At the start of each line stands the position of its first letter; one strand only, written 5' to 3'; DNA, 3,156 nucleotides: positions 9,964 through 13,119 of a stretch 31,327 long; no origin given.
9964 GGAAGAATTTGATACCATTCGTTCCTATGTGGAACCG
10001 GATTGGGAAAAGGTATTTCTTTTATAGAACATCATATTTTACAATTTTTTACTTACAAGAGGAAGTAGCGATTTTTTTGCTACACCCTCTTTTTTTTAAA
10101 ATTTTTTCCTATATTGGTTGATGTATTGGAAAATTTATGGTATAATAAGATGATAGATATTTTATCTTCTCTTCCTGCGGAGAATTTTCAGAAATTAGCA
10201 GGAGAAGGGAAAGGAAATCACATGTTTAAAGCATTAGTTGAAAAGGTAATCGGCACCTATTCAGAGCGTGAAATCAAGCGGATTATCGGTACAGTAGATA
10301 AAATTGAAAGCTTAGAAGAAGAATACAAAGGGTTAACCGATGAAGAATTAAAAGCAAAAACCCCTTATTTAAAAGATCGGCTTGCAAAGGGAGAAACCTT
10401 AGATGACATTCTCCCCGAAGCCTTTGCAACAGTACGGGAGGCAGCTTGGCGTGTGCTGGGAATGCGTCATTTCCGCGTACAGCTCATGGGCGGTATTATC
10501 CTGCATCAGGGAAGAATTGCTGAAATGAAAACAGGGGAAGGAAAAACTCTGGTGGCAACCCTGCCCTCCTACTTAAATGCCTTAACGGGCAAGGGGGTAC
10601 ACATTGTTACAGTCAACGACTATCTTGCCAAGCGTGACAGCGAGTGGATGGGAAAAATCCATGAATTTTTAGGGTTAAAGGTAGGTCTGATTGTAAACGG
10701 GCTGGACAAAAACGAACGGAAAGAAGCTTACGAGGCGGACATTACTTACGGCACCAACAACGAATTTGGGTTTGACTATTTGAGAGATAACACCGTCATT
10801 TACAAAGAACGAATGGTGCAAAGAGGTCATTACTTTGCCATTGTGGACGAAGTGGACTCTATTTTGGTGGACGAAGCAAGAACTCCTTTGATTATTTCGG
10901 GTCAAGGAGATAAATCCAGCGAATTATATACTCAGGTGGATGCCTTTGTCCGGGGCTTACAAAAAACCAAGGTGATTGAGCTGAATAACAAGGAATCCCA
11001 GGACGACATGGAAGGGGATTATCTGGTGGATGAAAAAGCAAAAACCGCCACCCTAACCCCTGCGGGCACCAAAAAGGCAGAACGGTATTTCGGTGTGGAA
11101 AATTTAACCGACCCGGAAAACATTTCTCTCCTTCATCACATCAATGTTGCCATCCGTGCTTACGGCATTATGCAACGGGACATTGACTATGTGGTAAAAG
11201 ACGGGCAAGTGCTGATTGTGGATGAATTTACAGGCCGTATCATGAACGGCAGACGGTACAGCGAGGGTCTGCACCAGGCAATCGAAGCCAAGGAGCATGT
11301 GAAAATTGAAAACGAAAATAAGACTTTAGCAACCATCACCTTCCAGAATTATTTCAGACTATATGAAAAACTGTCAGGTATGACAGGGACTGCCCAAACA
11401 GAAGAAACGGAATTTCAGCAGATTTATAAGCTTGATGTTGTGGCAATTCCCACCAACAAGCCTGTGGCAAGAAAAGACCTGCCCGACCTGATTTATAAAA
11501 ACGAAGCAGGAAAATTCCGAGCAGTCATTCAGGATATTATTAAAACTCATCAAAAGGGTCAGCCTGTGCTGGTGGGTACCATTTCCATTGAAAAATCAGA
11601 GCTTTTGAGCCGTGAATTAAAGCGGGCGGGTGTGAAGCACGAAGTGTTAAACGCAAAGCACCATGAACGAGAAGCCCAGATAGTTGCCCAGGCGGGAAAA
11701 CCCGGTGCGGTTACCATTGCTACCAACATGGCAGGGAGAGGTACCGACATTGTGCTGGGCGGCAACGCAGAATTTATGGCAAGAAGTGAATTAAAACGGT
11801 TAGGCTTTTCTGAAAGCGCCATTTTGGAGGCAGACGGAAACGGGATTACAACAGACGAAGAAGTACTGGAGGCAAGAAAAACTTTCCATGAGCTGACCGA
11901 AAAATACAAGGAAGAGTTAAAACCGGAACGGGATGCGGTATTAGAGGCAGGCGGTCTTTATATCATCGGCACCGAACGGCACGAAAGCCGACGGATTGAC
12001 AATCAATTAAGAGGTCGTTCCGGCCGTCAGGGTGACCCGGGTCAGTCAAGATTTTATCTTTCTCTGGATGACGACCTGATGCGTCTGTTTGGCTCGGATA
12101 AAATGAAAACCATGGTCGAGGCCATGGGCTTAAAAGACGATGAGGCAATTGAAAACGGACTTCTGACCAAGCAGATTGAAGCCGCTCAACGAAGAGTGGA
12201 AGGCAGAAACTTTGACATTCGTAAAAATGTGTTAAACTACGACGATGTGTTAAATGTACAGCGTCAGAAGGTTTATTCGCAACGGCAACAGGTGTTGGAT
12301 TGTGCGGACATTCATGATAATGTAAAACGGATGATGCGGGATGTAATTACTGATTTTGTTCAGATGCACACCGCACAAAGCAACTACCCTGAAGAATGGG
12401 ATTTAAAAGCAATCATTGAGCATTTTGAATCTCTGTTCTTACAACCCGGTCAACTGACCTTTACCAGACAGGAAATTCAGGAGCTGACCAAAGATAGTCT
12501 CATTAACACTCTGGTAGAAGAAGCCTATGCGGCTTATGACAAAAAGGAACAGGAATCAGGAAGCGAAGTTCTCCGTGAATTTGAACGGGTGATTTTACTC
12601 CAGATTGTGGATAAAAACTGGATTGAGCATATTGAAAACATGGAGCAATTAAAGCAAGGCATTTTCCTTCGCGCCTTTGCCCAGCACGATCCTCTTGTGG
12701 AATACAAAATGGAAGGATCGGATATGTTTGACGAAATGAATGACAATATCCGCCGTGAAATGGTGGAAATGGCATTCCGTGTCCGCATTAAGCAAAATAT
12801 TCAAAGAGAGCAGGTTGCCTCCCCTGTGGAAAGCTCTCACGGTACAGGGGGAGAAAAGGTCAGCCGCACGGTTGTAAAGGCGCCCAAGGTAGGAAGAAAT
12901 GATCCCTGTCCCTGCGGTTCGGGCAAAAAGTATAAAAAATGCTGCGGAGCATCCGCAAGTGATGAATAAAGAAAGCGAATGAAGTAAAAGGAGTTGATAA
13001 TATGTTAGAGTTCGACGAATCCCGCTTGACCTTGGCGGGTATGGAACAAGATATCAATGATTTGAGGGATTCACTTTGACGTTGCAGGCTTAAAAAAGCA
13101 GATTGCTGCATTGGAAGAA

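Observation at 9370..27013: Two homologous, uncharacterised rod-shaped ncRNA genes 17 kb apart (9404-9611 and 26848-27013)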

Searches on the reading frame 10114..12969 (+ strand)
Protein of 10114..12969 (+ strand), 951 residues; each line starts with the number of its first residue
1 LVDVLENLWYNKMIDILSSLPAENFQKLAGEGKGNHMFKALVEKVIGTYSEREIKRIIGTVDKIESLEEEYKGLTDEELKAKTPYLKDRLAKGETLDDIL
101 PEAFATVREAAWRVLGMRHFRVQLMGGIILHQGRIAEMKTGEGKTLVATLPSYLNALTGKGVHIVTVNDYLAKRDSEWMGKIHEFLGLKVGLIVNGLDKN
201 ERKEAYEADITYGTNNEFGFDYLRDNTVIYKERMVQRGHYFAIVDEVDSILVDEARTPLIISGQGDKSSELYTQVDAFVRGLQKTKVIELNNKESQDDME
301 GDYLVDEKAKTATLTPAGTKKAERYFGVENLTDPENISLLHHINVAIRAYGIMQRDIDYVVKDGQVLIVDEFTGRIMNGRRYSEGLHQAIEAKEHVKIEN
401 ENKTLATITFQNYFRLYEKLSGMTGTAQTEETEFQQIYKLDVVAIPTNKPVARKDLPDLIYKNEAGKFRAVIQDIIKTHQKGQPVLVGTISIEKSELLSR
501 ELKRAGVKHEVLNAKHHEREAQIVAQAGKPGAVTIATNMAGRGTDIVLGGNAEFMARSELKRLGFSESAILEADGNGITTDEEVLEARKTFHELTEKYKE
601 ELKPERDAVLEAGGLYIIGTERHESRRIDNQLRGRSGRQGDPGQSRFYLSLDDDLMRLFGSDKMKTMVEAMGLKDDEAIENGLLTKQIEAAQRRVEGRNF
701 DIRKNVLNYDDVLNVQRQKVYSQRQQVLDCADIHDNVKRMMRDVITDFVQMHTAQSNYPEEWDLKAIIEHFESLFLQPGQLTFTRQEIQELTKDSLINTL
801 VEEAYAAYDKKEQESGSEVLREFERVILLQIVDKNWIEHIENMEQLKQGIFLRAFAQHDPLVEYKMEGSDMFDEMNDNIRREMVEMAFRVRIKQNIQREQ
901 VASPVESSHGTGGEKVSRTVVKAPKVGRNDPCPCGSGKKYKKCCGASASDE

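Call 10: search_protein_families(library=pfam, proteins=[window:10114-12969:+], max_evalue=0.01)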
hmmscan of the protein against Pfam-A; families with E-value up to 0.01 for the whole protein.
window:10114-12969:+ (951 aa): 6 families
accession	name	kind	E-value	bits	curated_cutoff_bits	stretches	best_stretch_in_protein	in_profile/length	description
PF07517.20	SecA_DEAD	-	6e-132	439.7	24.6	1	43-435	2-290/290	SecA DEAD-like domain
PF21090.3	P-loop_SecA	-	2.4e-96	321.7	27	1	450-676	1-205/205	SecA P-loop domain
PF07516.18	SecA_SW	-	3.2e-66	223.6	26.7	1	678-890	1-199/200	SecA Wing and Scaffold domain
PF01043.26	SecA_PP_bind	-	1.5e-41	141.8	23.5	1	267-391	1-110/110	SecA preprotein cross-linking domain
PF02810.21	SEC-C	-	2.5e-10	40.4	20.4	1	928-945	1-18/19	SEC-C motif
PF00270.35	DEAD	-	4.4e-07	30.2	26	1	135-254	18-133/167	DEAD/DEAH box helicase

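Call 43: find_related_loci(query=window:10114-12969:+, collection=genome_contigs, flank=2500)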
Query window:10114-12969:+ (951 aa) in genome_contigs; peptide patterns used: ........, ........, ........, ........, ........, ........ (x = any residue, [..] = any of these).
434 stretches matched a pattern; 204 encode a relative of the query (tblastn E <= 1e-3); the best 80 are kept; 80 distinct loci.
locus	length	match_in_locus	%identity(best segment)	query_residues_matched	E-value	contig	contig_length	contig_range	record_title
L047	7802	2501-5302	95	15-947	0e+0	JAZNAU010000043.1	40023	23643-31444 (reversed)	MAG: Clostridia bacterium isolate T1900044745_TS20190211.MAGScoT_cleanbin_000005 SGB_2111_k141_2242574, whole genome sho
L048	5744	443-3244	95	15-947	0e+0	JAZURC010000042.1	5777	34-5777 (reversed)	MAG: Clostridia bacterium isolate T1900044853_TS20190319.MAGScoT_cleanbin_000025 SGB_3041_k141_103630, whole genome shot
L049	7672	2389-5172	94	20-951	0e+0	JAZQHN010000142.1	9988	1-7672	MAG: Clostridia bacterium isolate T1900044627_TS20190093.MAGScoT_cleanbin_000049 SGB_961_k141_1996890, whole genome shot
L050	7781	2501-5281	94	26-951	0e+0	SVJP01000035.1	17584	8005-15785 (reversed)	MAG: Oscillospiraceae bacterium isolate SIG438 NODE_58068_length_17584_cov_1.572779, whole genome shotgun sequence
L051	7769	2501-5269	89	29-950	0e+0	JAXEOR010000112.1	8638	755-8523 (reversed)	MAG: Clostridia bacterium isolate SUG2628 k141_277293, whole genome shotgun sequence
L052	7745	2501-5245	88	36-950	0e+0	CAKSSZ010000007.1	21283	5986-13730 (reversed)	MAG: uncultured Clostridia bacterium isolate REFINED_METABAT215_TOP10_CONTIGS_1500_ASSEMBLY_K77_MERGED__Hadza_MoBio_hadz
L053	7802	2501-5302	72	1-945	0e+0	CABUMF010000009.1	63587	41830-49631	MAG TPA_asm: uncultured Clostridiales bacterium isolate MGYG-HGUT-04133 genome assembly, contig: GUT_GENOME257235_9, who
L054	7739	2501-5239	74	34-945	0e+0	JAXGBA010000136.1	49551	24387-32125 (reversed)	MAG: Clostridia bacterium isolate CON6 bin1 ctg000179455, whole genome shotgun sequence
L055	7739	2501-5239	74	34-945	0e+0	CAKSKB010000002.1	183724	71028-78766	MAG: uncultured Clostridia bacterium isolate REFINED_METABAT215_TOP10_CONTIGS_1500_ASSEMBLY_K77_MERGED__Hadza_MoBio_hadz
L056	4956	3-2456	81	128-946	0e+0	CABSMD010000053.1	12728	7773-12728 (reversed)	MAG TPA_asm: uncultured Clostridia bacterium isolate MGYG-HGUT-02719 genome assembly, contig: GUT_GENOME159364_53, whole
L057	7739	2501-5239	61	33-945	0e+0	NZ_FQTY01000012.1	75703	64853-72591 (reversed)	Tissierella praeacuta DSM 18095, whole genome shotgun sequence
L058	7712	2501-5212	60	40-945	0e+0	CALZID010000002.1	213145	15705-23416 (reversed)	MAG: uncultured Clostridia bacterium isolate SRR3178347_bin.6_metaWRAP_v1.3_MAG genome assembly, contig: ERZ8974935.9, w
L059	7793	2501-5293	59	8-947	0e+0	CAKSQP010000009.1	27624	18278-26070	MAG: uncultured Eubacteriales bacterium isolate REFINED_METABAT215_TOP10_CONTIGS_1500_ASSEMBLY_K77_MERGED__Hadza_MoBio_h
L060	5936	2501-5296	59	7-947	0e+0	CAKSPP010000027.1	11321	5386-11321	MAG: uncultured Eubacteriales bacterium isolate REFINED_METABAT215_TOP10_CONTIGS_1500_ASSEMBLY_K77_MERGED__Hadza_MoBio_h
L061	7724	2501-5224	59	40-947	0e+0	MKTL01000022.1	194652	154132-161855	MAG: Clostridiales bacterium 38-18 SCNpilot_bf_inoc_scaffold_60, whole genome shotgun sequence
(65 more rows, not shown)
